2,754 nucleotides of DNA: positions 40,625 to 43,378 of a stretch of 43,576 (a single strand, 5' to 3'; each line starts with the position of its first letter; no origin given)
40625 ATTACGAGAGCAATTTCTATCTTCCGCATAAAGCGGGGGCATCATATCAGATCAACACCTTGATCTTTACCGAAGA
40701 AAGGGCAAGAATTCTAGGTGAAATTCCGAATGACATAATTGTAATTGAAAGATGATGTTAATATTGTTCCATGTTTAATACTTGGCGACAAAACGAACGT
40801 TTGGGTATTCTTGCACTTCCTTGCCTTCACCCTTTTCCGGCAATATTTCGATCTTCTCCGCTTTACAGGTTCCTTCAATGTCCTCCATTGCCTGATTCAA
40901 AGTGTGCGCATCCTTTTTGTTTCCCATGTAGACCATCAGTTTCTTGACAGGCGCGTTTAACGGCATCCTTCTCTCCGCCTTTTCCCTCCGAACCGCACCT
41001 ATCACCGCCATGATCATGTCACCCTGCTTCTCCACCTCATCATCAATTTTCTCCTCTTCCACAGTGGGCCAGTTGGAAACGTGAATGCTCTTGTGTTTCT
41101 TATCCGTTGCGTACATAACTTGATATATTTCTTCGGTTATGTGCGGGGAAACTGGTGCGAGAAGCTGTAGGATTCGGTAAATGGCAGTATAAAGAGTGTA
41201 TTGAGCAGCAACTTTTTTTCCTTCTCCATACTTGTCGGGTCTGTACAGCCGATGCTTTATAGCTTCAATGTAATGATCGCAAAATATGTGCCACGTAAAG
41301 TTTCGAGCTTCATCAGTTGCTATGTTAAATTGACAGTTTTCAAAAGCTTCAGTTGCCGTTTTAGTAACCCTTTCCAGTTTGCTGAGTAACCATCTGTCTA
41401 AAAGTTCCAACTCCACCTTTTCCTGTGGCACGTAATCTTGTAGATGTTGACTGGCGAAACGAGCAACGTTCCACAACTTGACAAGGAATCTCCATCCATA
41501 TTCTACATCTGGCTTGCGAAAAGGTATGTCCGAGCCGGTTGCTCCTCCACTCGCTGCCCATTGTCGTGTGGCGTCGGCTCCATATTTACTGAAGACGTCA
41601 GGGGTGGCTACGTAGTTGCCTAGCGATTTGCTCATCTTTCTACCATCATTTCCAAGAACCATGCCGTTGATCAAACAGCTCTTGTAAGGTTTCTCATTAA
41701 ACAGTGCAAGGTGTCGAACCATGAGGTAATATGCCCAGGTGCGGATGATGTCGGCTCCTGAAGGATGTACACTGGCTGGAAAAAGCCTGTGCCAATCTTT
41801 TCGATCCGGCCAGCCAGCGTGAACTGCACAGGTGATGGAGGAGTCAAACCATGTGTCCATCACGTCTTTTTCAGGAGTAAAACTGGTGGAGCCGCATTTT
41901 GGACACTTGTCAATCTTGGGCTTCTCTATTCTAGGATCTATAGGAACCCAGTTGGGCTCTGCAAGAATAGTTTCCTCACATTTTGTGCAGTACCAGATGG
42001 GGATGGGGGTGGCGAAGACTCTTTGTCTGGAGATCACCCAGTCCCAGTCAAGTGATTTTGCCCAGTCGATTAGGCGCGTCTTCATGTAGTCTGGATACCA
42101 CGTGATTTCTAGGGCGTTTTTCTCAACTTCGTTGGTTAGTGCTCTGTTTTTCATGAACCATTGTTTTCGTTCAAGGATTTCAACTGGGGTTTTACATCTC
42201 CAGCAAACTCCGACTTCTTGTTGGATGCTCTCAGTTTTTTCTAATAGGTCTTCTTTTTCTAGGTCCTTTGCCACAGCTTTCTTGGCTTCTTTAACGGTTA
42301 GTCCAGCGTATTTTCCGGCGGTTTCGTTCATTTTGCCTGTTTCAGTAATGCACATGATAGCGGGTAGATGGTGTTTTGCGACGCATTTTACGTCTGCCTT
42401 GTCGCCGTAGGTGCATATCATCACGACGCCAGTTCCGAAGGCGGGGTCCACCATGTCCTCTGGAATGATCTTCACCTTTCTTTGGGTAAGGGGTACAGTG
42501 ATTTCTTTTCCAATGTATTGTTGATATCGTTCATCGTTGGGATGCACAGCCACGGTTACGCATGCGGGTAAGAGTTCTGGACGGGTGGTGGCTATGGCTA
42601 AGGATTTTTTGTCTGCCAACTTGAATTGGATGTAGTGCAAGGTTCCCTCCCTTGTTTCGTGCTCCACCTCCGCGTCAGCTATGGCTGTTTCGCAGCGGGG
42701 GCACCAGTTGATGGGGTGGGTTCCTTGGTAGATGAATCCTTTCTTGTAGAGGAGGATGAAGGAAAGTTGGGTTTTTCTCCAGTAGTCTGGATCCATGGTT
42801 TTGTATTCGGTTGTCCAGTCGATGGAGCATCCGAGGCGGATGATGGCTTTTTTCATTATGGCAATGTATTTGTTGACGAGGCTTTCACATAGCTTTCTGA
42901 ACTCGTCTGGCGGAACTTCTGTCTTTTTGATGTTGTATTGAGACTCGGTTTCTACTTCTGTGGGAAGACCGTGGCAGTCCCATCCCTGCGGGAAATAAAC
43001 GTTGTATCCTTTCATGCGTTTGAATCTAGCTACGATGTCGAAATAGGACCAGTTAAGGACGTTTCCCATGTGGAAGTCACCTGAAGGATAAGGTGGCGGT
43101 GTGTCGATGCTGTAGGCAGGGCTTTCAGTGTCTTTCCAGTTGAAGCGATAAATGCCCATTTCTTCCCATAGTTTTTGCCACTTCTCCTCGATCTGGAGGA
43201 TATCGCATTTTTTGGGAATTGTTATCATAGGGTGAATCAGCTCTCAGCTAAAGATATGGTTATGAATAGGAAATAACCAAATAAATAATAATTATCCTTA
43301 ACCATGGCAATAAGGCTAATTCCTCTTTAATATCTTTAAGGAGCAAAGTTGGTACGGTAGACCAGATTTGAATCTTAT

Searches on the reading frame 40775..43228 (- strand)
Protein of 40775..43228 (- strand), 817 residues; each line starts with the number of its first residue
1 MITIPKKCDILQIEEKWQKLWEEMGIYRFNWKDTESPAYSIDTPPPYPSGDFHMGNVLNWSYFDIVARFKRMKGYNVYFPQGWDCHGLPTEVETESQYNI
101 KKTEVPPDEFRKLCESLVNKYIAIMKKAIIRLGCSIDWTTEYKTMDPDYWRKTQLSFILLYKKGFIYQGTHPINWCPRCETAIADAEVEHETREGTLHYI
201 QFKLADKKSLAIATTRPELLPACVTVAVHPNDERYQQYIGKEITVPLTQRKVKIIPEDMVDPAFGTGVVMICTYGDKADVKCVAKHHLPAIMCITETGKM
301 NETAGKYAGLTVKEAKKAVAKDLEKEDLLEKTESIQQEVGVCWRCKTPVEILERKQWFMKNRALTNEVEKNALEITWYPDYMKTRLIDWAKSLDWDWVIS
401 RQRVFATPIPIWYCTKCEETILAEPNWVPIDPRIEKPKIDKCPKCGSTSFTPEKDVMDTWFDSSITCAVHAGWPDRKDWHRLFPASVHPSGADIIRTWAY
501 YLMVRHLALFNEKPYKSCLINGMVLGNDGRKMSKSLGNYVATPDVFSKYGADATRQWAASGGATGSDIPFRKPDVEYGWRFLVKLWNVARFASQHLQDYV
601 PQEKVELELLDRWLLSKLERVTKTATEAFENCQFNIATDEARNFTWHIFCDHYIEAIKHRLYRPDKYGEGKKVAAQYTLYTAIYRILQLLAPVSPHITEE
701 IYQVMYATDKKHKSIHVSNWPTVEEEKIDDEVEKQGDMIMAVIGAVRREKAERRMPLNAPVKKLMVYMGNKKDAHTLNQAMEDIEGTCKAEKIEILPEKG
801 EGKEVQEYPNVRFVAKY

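Call 7: search_protein_families(library=pfam, proteins=[window:40775-43228:-])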
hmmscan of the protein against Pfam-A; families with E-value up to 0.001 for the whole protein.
window:40775-43228:- (817 aa): 5 families
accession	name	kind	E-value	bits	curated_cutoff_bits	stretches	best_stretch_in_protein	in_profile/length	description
PF00133.28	tRNA-synt_1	-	5.8e-100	335.4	22.7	1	16-568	1-411/414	tRNA synthetases class I (I, L, M and V)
PF08264.19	Anticodon_1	-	3.2e-40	137.9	25.1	1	611-763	1-146/148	Anticodon-binding domain of tRNA ligase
PF09334.17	tRNA-synt_1g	-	2.2e-21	76.5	20.1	1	41-190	3-137/391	tRNA synthetases class I (M)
PF01406.26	tRNA-synt_1e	-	1.8e-07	31.3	27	1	487-557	210-279/301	tRNA synthetases class I (C) catalytic domain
PF13603.12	tRNA-synt_1_2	-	4.8e-05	23.4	25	0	240-304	86-150/185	Leucyl-tRNA synthetase, editing domain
